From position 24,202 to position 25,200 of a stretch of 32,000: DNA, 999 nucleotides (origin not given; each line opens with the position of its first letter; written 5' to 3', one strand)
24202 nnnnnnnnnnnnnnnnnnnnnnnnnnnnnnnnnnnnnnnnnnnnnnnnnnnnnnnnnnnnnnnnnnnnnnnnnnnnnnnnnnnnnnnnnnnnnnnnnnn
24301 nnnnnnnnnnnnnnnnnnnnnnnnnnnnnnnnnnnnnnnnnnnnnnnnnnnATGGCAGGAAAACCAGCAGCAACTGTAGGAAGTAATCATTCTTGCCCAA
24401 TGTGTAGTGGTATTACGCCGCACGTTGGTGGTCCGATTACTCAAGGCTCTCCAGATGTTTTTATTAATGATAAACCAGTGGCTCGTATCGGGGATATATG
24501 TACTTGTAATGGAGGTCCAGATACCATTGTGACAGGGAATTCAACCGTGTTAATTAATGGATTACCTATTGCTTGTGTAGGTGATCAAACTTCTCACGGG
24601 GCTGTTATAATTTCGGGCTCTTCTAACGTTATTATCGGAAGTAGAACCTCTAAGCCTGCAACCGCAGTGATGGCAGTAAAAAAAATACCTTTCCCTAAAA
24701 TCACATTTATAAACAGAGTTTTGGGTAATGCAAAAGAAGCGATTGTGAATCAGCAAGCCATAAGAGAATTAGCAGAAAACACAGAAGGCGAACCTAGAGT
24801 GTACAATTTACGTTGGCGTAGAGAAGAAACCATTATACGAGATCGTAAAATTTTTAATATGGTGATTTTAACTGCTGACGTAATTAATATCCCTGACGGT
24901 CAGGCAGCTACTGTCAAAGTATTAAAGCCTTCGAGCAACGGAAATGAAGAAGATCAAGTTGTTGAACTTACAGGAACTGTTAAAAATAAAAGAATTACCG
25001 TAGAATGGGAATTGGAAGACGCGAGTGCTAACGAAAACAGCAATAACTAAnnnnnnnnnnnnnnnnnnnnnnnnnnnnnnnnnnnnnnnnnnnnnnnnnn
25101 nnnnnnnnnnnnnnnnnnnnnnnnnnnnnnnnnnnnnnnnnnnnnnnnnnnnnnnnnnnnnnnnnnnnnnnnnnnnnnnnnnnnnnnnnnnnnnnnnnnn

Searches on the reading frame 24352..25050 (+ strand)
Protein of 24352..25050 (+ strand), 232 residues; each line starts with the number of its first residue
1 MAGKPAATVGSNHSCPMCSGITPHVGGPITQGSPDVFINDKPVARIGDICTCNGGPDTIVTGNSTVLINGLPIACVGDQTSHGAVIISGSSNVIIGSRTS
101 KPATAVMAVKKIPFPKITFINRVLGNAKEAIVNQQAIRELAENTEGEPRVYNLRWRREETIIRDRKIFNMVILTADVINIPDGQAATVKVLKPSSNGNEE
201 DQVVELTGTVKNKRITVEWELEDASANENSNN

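Call 4: search_protein_families(library=pfam, proteins=[window:24352-25050:+], max_evalue=0.1)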
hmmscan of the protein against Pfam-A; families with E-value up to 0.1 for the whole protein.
window:24352-25050:+ (232 aa): 2 families
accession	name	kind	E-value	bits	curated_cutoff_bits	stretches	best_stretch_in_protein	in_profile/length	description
PF05488.18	PAAR_motif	-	1e-26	93.4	27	3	20-88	2-70/70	PAAR motif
PF13665.11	Tox-PAAR-like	-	0.0088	16.6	31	0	30-54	79-103/108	Toxin PAAR-like domain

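Call 6: search_protein_families(library=ncbifam, proteins=[window:24352-25050:+], max_evalue=0.1)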
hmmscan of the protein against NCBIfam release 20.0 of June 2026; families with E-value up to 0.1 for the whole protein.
window:24352-25050:+ (232 aa): 2 families
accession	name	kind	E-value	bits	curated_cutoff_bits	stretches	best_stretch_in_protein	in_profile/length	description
NF033420.0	T6SS_PAAR_dom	equivalog_domain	1.1e-12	47.9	124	1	27-96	20-94/94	type VI secretion system PAAR protein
NF047691.1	LIC13344_fam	subfamily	0.068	13.4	140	0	132-187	12-66/84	LIC13344 family protein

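Call 71: search_solved_structures(query=window:24352-25050:+, max_evalue=0.01, show_alignments=2)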
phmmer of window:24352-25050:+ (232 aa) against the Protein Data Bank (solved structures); distinct sequences matched with E-value up to 0.01: 6.
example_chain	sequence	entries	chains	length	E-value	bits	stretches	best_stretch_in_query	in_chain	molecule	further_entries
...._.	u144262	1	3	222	5.7e-42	147.1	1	5-222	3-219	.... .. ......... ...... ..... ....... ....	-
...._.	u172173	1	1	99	2.1e-16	63.5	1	7-96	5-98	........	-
7pq5_L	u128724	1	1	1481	2e-10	43.9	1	16-98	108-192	Tre23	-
4jiw_D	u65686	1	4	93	6.4e-06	29.2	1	28-91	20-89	Putative uncharacterized protein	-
4jiv_D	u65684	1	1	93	0.00016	24.7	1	27-96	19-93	Putative uncharacterized protein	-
6ox6_A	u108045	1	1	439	0.00054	22.9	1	26-103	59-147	Tas1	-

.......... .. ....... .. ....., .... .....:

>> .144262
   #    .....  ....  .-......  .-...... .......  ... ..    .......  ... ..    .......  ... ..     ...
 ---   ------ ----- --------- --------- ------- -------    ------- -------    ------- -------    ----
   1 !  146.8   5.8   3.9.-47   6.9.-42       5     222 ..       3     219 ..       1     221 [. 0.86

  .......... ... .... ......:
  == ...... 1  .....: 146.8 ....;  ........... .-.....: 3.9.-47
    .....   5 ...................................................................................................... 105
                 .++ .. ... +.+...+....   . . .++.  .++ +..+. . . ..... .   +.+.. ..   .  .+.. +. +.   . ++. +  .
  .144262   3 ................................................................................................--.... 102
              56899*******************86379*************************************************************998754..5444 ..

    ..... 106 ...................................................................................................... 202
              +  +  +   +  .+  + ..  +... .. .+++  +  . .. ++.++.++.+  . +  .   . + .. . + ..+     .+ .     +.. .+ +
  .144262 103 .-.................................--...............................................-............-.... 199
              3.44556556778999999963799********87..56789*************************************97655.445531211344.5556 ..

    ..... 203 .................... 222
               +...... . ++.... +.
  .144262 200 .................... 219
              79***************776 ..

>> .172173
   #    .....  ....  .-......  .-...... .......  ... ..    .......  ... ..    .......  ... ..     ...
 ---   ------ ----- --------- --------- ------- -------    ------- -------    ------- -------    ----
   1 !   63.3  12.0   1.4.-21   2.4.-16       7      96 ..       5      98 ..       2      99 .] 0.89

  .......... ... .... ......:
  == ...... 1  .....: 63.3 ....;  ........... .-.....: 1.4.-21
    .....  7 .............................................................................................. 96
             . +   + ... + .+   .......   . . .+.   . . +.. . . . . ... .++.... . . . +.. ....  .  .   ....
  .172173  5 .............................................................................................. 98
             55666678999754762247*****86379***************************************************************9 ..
